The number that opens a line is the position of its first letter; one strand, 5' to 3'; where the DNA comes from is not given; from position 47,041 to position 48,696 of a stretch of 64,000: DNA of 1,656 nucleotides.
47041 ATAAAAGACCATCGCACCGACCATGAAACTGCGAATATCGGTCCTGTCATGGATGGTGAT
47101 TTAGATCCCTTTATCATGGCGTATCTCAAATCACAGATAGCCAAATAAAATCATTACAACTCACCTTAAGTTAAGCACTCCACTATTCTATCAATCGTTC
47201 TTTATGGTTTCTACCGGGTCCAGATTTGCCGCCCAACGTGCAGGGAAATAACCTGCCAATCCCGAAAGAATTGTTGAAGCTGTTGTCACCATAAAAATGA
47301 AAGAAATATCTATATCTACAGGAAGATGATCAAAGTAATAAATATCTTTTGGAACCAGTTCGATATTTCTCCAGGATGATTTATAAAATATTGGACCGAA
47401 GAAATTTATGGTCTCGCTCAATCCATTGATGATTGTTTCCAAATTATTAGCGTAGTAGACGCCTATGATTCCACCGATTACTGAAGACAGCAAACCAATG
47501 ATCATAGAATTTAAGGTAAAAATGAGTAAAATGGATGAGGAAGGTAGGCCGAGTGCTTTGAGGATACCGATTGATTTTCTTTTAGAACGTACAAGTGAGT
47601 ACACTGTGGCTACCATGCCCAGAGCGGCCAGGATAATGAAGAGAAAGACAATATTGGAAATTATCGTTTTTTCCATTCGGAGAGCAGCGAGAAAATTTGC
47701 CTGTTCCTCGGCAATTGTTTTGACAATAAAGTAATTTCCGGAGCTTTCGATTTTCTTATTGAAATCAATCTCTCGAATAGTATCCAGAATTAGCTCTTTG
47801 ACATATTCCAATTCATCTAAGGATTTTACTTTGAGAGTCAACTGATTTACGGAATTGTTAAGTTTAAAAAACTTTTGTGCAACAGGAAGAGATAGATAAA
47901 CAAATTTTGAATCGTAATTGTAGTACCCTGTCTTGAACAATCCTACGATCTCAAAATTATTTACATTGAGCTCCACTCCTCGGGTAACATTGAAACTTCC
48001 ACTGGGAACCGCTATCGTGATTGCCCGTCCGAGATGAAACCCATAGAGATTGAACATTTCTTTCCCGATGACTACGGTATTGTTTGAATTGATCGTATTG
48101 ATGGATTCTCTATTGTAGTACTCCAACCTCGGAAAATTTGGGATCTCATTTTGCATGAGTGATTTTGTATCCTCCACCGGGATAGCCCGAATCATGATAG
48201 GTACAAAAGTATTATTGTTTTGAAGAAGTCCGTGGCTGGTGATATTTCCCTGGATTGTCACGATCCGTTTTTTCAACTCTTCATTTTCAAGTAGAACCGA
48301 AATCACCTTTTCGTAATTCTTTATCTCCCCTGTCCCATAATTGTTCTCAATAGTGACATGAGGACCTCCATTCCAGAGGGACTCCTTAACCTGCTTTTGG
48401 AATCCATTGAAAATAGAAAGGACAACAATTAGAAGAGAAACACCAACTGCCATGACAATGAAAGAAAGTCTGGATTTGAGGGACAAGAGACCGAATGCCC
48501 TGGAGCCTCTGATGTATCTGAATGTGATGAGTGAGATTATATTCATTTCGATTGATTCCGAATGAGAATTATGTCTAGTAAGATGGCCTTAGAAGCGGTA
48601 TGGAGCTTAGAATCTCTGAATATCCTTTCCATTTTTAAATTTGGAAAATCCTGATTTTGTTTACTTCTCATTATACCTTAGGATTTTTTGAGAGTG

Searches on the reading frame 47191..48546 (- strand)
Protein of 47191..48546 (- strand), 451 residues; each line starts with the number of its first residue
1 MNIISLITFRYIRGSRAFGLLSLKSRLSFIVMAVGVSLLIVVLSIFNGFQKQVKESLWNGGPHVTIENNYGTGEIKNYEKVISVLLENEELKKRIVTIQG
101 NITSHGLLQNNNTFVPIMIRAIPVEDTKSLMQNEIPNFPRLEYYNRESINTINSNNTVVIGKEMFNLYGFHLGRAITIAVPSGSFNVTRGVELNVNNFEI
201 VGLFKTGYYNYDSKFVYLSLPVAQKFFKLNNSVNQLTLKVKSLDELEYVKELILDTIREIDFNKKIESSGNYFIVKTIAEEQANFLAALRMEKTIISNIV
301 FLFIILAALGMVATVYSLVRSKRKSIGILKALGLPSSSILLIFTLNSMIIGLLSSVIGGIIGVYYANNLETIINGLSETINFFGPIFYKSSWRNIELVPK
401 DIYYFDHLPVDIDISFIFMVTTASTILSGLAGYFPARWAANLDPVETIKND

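Call 69: search_protein_families(library=pfam, proteins=[window:47191-48546:-], max_evalue=0.00001)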
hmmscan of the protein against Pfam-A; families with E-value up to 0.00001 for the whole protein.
window:47191-48546:- (451 aa): 2 families
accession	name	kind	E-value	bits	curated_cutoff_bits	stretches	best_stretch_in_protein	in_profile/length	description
PF12704.14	MacB_PCD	-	1.8e-10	41.9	27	1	27-253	3-204/207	MacB-like periplasmic core domain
PF02687.27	FtsX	-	7.4e-10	39.4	25.5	1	299-423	3-104/120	FtsX-like permease C-terminal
